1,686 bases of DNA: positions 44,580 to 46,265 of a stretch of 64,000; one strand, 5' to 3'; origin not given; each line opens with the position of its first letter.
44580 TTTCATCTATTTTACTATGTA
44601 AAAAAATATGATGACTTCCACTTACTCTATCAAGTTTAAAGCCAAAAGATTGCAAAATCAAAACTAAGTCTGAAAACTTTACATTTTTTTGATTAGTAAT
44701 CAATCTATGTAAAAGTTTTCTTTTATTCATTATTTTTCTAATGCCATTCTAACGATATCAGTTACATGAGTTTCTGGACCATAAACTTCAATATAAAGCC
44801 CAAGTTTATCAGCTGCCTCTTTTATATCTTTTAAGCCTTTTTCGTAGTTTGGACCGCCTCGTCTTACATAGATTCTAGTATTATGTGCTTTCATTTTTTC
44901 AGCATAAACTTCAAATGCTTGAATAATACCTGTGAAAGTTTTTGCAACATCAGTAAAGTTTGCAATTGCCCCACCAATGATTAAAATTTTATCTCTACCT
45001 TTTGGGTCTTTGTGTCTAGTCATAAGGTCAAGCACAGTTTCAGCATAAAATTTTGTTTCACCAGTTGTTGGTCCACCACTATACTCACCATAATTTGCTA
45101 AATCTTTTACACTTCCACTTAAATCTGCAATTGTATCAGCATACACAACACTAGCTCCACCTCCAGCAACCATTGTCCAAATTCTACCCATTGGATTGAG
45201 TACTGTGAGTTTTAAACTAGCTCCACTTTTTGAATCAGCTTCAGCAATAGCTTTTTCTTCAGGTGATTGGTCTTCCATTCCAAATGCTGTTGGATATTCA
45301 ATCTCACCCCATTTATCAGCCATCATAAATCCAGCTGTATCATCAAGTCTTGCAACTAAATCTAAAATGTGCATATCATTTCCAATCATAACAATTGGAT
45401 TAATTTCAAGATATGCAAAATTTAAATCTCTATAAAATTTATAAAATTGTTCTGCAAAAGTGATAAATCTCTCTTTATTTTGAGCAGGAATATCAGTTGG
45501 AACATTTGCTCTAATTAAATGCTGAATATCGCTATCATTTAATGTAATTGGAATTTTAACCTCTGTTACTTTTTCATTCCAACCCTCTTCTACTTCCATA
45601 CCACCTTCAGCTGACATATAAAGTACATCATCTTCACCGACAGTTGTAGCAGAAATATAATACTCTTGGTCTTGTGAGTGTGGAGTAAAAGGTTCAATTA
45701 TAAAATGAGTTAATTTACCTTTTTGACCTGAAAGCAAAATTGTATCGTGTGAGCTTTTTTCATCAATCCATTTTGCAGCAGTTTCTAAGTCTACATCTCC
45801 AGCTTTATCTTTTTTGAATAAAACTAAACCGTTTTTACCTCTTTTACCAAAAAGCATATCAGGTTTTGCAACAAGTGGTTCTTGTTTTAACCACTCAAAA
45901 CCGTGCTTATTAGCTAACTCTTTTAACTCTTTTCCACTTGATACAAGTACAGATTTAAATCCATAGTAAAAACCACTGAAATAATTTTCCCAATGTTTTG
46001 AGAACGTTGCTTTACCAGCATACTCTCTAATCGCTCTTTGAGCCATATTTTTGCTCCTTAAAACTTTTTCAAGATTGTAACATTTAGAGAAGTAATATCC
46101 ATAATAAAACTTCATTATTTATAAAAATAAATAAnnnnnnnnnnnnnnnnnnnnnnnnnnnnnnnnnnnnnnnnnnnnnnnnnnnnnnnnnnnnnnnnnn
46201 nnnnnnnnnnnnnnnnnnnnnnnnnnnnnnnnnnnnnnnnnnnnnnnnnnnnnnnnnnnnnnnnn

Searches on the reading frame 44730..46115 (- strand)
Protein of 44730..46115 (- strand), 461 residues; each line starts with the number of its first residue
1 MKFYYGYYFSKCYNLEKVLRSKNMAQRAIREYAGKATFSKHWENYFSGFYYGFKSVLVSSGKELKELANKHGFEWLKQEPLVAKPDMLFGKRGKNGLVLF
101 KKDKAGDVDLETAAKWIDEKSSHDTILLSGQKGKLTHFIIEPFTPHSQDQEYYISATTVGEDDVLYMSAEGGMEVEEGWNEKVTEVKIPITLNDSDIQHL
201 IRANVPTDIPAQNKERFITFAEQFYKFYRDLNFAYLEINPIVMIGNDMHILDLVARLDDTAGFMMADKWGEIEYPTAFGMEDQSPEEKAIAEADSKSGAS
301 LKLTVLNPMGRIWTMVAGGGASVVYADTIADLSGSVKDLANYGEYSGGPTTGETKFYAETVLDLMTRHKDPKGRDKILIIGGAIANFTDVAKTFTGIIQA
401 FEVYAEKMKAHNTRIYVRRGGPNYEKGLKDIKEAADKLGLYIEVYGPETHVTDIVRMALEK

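Call 70: search_protein_families(library=pfam, proteins=[window:44730-46115:-], max_evalue=0.001)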
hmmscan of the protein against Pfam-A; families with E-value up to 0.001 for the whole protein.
window:44730-46115:- (461 aa): 3 families
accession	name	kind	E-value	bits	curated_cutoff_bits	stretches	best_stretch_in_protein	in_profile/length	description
PF16114.10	Citrate_bind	-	6.7e-82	273.8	26.8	1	283-460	3-176/177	ATP citrate lyase citrate-binding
PF24948.1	Citrate_synth_N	-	3.8e-67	226.5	83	1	25-269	1-232/232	ATP-citrate synthase ATP-grasp domain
PF08442.15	ATP-grasp_2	-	3.7e-08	33.6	29.5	1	72-242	33-201/202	ATP-grasp domain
